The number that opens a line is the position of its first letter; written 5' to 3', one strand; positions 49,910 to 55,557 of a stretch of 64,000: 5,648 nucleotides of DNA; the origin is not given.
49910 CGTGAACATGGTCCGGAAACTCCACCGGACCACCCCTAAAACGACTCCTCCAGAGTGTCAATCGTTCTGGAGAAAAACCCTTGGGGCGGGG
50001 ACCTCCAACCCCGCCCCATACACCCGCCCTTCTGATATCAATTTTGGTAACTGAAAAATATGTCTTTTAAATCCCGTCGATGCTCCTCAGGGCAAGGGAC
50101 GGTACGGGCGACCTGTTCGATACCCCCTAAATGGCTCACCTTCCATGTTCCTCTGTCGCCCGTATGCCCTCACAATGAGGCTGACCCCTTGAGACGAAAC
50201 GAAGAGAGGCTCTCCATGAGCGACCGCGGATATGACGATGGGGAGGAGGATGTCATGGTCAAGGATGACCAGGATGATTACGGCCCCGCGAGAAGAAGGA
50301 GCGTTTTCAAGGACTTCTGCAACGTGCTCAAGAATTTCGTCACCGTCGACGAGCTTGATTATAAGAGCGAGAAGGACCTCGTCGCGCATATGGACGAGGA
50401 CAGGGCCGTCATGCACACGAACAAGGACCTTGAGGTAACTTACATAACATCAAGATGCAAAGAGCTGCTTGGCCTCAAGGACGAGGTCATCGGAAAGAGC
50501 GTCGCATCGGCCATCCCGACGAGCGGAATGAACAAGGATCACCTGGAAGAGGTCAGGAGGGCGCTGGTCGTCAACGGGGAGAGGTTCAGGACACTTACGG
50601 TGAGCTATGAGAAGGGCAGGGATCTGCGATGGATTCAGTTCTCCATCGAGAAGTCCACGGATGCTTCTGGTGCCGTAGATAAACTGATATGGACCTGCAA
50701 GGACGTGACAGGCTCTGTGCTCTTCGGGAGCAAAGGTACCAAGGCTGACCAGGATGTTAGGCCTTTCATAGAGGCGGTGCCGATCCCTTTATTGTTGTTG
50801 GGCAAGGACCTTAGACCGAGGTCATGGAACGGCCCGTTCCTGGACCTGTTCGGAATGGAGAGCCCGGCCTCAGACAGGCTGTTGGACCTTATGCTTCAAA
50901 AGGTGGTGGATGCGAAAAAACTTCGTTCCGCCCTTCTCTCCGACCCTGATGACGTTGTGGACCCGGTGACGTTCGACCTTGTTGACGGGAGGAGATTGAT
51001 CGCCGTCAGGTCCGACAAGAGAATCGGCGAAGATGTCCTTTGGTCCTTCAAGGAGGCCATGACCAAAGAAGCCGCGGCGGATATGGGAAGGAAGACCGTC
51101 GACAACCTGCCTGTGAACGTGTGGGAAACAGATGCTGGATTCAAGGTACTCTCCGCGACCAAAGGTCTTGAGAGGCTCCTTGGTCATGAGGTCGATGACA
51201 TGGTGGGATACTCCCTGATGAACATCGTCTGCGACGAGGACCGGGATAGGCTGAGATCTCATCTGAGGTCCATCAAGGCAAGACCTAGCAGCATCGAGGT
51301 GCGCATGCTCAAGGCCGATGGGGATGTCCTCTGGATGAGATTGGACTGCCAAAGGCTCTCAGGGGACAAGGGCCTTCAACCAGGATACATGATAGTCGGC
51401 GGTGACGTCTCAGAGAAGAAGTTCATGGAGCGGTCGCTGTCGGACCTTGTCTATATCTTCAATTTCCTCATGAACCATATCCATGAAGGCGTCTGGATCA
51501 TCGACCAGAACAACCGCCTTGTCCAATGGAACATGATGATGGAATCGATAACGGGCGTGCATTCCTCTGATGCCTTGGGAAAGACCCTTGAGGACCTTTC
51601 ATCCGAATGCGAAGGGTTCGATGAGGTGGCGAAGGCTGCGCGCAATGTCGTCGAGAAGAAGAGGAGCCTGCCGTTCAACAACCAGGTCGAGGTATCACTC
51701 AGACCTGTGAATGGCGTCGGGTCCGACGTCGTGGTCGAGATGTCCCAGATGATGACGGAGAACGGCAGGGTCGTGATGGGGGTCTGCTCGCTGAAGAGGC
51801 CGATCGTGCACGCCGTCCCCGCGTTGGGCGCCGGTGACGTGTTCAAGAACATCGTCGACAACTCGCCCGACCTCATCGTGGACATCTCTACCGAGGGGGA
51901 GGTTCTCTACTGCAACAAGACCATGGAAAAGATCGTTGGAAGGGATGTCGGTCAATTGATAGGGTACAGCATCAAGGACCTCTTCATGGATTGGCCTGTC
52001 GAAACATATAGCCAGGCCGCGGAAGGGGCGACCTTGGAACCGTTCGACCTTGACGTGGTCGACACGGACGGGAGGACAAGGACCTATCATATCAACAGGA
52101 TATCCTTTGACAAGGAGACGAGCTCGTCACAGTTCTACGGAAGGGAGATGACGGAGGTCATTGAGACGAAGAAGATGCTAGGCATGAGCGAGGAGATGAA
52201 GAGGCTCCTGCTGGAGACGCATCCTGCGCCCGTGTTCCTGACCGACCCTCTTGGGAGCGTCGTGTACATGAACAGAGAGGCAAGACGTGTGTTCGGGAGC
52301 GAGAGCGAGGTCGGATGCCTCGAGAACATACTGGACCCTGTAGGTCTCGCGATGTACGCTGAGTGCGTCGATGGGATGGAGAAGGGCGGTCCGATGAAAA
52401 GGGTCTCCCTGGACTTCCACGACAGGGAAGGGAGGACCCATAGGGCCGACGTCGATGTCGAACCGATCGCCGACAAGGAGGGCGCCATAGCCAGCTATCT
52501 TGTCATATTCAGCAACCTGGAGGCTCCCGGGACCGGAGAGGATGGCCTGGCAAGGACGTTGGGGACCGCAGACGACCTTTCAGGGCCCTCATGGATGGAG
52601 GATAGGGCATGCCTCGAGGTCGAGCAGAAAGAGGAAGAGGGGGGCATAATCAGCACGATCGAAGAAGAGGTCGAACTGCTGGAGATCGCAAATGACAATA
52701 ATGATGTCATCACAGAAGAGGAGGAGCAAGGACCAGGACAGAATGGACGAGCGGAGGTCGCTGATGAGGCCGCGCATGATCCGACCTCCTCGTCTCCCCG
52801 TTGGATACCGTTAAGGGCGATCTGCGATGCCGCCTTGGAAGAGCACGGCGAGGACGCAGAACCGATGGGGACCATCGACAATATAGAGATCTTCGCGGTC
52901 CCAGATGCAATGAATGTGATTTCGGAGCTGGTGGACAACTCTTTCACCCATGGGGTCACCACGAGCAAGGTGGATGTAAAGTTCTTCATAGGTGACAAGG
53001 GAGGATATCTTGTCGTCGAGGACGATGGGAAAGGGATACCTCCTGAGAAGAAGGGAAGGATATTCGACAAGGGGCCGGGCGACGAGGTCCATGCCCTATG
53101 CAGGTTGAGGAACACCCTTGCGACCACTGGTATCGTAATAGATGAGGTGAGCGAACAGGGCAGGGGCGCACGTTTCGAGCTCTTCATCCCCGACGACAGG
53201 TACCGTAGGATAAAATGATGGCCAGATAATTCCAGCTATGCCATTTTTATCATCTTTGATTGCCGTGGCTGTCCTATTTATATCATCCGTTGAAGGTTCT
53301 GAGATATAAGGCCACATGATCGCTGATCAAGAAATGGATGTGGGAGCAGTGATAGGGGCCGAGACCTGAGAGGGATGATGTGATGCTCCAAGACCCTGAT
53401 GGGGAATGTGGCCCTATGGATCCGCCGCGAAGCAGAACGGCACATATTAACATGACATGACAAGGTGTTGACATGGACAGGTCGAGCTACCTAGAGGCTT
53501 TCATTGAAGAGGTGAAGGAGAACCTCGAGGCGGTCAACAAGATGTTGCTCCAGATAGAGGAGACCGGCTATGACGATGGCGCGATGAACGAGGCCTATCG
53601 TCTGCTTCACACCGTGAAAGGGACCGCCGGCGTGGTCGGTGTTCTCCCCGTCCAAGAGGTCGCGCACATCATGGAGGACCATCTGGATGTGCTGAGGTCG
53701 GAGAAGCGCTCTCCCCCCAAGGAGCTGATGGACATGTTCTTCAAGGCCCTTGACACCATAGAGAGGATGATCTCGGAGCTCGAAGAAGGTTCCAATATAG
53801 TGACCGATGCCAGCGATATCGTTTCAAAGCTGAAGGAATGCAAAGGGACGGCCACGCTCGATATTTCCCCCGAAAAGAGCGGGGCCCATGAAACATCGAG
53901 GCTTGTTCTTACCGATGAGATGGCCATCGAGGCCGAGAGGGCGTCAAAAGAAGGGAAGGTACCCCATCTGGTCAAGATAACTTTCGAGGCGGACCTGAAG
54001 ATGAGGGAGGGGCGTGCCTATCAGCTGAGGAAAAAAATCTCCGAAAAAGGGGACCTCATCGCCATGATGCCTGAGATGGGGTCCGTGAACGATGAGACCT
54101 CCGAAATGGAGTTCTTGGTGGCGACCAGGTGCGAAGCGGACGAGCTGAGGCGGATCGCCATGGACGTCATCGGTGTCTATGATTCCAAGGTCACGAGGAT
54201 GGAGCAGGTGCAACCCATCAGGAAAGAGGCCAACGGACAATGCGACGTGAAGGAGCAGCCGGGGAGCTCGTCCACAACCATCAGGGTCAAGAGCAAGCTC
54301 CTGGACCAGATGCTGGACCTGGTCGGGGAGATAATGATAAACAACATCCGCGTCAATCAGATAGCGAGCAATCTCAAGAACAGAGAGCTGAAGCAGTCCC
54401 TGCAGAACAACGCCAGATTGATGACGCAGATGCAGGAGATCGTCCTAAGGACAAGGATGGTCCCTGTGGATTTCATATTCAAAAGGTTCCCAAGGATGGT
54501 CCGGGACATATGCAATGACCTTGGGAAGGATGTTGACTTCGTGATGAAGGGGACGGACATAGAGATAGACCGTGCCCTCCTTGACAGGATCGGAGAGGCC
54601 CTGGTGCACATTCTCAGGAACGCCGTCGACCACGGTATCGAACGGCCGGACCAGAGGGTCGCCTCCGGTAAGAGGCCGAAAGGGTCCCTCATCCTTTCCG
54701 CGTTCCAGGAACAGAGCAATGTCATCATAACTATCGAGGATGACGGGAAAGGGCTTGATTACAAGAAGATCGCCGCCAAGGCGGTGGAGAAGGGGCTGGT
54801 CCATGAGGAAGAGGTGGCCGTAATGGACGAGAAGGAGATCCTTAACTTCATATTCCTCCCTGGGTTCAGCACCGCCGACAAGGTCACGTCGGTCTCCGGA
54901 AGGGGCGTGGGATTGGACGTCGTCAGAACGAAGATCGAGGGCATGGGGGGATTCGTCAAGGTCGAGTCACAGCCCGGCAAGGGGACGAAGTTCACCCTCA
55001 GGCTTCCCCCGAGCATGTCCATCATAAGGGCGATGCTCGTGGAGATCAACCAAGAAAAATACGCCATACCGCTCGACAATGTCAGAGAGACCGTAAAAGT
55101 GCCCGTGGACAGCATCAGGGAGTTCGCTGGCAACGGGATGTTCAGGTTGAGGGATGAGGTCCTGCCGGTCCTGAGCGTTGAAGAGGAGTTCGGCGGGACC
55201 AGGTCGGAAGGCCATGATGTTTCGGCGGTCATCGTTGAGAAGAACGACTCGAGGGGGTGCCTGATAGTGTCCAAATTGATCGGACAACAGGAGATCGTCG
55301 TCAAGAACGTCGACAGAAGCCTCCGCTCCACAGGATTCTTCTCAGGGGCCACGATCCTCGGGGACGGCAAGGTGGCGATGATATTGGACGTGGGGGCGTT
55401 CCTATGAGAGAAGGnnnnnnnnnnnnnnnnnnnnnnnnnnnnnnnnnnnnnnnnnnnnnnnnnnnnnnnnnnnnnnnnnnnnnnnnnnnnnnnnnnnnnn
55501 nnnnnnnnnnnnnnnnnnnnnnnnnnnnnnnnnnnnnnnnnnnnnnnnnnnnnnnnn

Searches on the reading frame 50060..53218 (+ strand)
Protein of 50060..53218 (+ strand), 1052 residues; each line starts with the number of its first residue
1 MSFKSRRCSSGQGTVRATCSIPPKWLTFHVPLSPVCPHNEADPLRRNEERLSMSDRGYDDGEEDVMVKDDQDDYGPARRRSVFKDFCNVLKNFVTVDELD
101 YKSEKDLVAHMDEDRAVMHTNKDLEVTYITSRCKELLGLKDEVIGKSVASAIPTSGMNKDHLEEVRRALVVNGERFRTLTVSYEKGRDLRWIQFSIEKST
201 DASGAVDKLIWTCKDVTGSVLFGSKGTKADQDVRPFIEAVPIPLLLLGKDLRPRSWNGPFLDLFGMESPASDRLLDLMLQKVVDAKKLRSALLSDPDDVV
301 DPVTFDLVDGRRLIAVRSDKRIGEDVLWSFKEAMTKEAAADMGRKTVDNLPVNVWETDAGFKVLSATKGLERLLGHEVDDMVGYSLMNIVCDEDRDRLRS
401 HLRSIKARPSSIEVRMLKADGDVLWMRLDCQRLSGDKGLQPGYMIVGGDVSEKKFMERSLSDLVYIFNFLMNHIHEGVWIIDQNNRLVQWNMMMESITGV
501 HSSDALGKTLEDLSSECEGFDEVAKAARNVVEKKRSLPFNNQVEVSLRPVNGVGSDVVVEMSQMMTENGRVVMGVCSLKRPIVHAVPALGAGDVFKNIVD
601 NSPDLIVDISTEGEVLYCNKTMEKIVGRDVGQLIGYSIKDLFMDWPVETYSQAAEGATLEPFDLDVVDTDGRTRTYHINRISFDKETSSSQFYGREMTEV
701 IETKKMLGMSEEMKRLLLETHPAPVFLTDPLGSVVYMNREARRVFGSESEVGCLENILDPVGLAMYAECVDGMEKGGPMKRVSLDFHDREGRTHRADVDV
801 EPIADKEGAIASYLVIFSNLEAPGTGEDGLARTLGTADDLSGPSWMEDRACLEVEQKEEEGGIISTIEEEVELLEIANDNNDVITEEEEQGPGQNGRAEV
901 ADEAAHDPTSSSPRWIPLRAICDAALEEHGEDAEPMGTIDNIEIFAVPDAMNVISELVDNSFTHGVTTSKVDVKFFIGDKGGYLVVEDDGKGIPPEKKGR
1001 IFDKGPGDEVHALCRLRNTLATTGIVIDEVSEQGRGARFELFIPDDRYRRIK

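Call 66: search_protein_families(library=pfam, proteins=[window:50060-53218:+], max_evalue=0.0001)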
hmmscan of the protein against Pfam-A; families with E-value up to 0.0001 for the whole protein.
window:50060-53218:+ (1052 aa): 6 families
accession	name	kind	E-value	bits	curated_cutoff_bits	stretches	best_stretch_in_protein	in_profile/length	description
PF00989.32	PAS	-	7.7e-41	139.1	22.6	3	469-575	5-109/113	PAS fold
PF13426.13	PAS_9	-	2.4e-36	124.5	27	3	609-685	7-86/103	PAS domain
PF08448.16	PAS_4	-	4.1e-29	101.5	23.1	1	120-218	11-107/110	PAS fold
PF13188.13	PAS_8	-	1.2e-26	92.1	21.8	0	595-639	3-47/65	PAS domain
PF08447.18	PAS_3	-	2.2e-12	47.5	25.6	1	365-433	3-75/89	PAS fold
PF02518.31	HATPase_c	-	8.5e-10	39.5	26.4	1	951-1046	7-110/111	Histidine kinase-, DNA gyrase B-, and HSP90-like ATPase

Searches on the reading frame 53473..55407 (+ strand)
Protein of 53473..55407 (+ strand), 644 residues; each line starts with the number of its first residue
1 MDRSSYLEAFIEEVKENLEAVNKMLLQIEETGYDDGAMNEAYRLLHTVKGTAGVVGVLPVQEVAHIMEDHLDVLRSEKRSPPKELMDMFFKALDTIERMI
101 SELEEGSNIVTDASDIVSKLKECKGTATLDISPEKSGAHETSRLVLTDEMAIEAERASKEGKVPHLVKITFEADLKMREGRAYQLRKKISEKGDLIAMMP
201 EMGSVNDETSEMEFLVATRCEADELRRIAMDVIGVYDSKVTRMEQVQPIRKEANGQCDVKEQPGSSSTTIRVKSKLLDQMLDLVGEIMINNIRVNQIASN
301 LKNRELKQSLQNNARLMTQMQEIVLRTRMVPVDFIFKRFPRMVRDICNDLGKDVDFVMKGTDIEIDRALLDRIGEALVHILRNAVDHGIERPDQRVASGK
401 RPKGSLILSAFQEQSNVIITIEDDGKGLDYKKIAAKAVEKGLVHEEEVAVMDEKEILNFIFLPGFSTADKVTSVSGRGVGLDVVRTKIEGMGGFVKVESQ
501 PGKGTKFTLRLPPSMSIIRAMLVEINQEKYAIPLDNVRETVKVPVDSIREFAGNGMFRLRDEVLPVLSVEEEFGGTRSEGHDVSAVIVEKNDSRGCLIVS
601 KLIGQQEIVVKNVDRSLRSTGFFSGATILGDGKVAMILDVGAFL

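Call 66: search_protein_families(library=pfam, proteins=[window:53473-55407:+], max_evalue=0.0001)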
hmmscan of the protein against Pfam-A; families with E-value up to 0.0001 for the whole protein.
window:53473-55407:+ (644 aa): 5 families
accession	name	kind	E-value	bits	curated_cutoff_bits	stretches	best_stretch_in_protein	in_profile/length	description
PF01584.24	CheW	-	6.7e-27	94.2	23.5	1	520-643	2-133/138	CheW-like domain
PF02518.31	HATPase_c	-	1.1e-18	68.1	26.4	1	375-513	4-109/111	Histidine kinase-, DNA gyrase B-, and HSP90-like ATPase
PF01627.28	Hpt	-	1.4e-13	51.3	24.6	1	6-105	2-83/84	Hpt domain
PF02895.20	H-kinase_dim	-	2.6e-11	44.3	23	1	267-326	1-67/68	Signal transducing histidine kinase, homodimeric domain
PF07194.16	P2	-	9.4e-06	26.1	23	1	167-240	4-79/81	P2 response regulator binding domain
